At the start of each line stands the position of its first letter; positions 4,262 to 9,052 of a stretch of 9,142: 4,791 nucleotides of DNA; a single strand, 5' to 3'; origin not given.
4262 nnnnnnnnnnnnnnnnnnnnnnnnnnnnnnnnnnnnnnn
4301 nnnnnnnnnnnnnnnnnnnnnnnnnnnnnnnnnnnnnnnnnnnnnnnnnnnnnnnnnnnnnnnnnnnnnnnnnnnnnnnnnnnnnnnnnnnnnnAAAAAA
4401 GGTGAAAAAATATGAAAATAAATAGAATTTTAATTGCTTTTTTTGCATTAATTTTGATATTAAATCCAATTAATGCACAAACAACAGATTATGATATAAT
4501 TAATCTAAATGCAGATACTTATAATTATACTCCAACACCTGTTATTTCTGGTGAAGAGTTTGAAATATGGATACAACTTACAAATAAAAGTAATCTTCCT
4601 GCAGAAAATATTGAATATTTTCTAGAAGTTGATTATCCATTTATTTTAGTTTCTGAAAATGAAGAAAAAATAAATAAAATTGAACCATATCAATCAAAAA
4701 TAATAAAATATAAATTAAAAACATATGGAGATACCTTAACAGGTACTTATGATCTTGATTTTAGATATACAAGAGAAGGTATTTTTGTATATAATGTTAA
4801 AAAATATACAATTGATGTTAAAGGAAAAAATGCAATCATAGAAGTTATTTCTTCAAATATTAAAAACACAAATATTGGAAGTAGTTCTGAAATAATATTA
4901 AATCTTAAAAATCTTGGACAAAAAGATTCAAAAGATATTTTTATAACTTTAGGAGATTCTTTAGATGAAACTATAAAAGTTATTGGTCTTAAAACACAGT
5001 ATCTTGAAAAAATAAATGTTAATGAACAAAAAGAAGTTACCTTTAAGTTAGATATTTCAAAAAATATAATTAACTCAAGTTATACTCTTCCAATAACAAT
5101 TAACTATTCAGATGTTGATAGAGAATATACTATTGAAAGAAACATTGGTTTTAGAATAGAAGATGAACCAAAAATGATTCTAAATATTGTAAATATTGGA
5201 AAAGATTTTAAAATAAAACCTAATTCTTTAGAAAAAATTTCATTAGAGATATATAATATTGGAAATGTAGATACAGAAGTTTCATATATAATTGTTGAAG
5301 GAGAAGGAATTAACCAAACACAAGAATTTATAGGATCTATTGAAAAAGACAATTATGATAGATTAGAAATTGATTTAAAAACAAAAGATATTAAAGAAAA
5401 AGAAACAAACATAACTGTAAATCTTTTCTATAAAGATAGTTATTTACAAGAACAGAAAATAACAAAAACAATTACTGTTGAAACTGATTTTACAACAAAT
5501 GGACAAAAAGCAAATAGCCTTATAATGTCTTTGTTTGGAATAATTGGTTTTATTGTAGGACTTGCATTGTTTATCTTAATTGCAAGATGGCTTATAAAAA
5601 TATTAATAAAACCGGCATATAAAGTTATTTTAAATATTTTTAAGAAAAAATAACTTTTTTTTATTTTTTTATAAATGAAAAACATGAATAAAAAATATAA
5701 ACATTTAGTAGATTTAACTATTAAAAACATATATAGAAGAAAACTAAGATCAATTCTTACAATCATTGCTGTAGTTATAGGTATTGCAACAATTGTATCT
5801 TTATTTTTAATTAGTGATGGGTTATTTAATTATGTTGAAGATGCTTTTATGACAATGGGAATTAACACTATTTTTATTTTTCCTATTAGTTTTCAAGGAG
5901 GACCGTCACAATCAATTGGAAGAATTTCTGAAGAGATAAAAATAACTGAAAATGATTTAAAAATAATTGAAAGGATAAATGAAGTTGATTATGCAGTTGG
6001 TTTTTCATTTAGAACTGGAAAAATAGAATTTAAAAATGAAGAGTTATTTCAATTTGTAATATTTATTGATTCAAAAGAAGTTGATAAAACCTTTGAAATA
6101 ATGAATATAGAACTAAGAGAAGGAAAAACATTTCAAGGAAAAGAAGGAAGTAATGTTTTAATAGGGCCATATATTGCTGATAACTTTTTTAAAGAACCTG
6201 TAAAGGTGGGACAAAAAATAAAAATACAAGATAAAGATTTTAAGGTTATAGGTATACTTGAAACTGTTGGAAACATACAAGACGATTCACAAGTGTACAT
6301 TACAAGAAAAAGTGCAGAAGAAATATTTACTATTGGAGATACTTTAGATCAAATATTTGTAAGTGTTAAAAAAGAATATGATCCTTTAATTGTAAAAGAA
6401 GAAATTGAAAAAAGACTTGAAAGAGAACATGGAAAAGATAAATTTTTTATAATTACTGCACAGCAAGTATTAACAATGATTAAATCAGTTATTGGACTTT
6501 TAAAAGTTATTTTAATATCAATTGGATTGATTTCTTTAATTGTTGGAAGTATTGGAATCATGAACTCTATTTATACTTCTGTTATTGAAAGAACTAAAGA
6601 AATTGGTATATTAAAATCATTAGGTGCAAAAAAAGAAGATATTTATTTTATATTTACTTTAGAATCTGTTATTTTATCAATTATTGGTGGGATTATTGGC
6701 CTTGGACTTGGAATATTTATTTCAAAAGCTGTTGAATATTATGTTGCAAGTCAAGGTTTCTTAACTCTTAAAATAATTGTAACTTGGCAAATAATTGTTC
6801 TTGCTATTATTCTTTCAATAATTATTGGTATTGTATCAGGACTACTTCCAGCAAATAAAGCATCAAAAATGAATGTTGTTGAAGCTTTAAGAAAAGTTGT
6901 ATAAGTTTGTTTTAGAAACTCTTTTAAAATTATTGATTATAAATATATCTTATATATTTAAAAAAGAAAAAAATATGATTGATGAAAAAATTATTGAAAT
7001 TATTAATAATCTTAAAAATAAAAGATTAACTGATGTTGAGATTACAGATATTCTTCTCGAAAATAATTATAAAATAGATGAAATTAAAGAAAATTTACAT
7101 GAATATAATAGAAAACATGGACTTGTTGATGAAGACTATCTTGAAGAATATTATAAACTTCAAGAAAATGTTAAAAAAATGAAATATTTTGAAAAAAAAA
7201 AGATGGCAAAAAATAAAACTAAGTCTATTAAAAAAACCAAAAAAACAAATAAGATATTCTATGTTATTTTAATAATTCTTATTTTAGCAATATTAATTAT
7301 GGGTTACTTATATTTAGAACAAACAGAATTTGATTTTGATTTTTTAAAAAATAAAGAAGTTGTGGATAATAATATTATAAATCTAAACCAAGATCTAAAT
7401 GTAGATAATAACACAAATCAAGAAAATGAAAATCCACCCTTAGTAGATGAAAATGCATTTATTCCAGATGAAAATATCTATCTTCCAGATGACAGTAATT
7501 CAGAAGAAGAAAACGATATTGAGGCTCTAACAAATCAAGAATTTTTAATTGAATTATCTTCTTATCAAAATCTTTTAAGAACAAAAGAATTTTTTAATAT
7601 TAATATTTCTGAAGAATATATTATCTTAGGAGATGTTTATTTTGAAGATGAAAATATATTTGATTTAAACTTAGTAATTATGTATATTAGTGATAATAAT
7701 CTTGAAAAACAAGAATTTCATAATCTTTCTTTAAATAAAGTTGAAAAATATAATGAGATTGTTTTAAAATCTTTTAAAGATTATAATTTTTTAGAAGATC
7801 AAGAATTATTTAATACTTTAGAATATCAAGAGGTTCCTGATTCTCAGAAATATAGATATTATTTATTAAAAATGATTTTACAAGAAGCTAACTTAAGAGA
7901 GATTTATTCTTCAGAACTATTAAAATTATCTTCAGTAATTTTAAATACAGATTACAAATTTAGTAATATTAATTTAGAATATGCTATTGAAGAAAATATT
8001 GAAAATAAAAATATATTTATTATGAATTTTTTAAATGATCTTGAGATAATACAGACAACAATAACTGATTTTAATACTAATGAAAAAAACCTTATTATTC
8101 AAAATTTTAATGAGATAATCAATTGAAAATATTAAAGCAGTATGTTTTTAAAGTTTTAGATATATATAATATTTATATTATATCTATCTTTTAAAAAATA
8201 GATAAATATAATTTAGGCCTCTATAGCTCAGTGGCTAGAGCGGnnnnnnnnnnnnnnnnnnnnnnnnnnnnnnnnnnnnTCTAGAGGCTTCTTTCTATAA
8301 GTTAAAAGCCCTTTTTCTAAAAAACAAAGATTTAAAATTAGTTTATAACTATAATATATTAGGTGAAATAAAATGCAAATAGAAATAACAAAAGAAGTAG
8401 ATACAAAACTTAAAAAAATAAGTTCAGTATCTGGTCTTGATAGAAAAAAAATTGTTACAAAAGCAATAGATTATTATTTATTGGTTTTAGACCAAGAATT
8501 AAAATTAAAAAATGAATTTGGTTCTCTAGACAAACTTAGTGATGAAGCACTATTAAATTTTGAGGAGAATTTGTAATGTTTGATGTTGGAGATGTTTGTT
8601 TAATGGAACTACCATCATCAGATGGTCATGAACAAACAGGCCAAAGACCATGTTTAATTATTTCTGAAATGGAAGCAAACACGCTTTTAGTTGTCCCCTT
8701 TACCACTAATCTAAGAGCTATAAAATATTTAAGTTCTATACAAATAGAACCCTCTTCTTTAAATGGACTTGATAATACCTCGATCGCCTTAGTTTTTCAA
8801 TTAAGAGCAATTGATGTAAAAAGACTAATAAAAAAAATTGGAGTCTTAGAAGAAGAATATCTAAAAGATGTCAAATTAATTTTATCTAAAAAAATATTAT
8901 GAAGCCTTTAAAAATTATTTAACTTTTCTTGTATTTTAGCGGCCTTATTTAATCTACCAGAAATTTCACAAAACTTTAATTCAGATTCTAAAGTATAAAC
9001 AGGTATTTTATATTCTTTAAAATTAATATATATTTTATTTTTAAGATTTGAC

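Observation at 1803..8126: Six-gene MacB-type ABC cluster with three non-transporter genes interleaved between one ATPase and two paralogous permeases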

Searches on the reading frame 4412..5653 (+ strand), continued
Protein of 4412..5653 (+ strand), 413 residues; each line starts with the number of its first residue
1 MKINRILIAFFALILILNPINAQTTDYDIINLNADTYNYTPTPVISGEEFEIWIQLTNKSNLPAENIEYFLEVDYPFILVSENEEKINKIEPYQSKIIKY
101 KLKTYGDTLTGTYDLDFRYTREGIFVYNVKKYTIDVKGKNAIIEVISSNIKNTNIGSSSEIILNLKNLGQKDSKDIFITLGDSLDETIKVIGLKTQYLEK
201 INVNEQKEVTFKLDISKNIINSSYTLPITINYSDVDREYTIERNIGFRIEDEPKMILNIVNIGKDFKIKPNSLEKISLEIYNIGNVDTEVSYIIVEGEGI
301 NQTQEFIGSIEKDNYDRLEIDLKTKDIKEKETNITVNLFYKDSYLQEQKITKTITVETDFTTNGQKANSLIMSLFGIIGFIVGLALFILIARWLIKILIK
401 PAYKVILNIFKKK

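Call 95: get_annotated_region(hit=H28, flank=3500)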
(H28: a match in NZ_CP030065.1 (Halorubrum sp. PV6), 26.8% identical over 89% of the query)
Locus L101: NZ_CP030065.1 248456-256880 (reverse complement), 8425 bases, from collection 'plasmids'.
description: Halorubrum sp. PV6 plasmid pHrrPV6, complete sequence
organism: Halorubrum sp. PV6 (NCBI taxid 634157)
taxonomy: Archaea; Euryarchaeota; Halobacteria; Halobacteriales; Haloferacaceae; Halorubrum; Halorubrum sp. PV6
host: -; source: salt water,water sample; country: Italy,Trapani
typing (MOB-suite, as given by PLSDB): non-mobilizable
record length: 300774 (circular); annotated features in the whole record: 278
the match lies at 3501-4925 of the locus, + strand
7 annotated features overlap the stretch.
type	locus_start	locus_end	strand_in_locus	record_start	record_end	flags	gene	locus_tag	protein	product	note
CDS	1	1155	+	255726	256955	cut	-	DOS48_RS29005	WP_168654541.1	site-specific integrase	GO:0015074 - DNA integration [Evidence IEA]; GO:0006310 - DNA recombination [Evidence IEA]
CDS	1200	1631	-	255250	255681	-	-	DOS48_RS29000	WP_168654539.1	hypothetical protein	-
CDS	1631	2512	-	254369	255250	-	-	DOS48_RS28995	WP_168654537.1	ParA family protein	-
CDS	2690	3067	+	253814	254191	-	-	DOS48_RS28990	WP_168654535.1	SDR family NAD(P)-dependent oxidoreductase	-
CDS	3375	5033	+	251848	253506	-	-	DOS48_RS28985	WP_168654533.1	NEW3 domain-containing protein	-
CDS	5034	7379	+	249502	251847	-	-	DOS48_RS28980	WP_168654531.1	MMPL family transporter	-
CDS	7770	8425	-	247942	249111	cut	-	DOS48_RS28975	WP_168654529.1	FAD-dependent oxidoreductase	-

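Call 96: get_annotated_region(hit=H3, flank=3500)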
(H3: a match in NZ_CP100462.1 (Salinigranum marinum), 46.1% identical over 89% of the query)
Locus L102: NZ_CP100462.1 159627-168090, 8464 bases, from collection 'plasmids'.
description: Salinigranum marinum strain ZS-10 plasmid unnamed1, complete sequence
organism: Salinigranum marinum (NCBI taxid 1515595)
taxonomy: Archaea; Euryarchaeota; Halobacteria; Halobacteriales; Haloferacaceae; Salinigranum; Salinigranum marinum
host: -; source: cell culture,Saline soil; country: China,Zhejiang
typing (MOB-suite, as given by PLSDB): non-mobilizable
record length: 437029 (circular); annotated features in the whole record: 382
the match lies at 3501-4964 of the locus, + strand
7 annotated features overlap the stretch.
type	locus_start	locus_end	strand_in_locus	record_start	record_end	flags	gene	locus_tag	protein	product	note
CDS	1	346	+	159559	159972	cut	-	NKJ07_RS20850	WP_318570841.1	helix-turn-helix domain-containing protein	-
CDS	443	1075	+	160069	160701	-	-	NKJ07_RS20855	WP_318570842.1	chromosome partitioning protein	-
CDS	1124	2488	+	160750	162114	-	-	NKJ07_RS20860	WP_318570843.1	nicotinate phosphoribosyltransferase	GO:0009435 - NAD biosynthetic process [Evidence IEA]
CDS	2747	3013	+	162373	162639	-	-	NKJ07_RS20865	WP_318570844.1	hypothetical protein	-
CDS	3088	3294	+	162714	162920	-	-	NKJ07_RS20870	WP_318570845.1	hypothetical protein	-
CDS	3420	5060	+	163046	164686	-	-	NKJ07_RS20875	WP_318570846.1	COG1361 S-layer family protein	-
CDS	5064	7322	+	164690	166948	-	-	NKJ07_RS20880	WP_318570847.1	RND family transporter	-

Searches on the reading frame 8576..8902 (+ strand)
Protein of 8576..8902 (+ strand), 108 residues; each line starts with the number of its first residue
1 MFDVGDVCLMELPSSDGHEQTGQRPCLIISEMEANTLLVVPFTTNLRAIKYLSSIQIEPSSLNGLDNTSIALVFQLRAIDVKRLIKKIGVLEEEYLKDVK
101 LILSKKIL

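Call 3: search_protein_families(library=pfam, proteins=[window:8576-8902:+], max_evalue=0.1)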
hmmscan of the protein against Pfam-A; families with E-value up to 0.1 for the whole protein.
window:8576-8902:+ (108 aa): 1 family
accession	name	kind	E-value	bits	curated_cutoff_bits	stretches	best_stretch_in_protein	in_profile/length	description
PF02452.23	PemK_toxin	-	3.9e-22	79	23.1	1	4-103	2-105/109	PemK-like, MazF-like toxin of type II toxin-antitoxin system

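Call 4: search_protein_families(library=ncbifam, proteins=[window:8576-8902:+], max_evalue=0.1)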
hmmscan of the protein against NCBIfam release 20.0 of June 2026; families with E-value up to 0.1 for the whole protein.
window:8576-8902:+ (108 aa): 3 families
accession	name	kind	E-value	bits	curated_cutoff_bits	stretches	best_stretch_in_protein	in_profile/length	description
NF007386.0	PRK09907.1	equivalog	2.4e-08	33.9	120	1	3-101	8-104/111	endoribonuclease MazF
NF007320.0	PRK09812.1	equivalog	1.4e-07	31.6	129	1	2-101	7-109/116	type II toxin-antitoxin system ChpB family toxin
NF052489.1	TAtMazFAgrob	equivalog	0.00056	19.7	150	1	5-87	9-90/118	type II toxin-antitoxin system toxin MazF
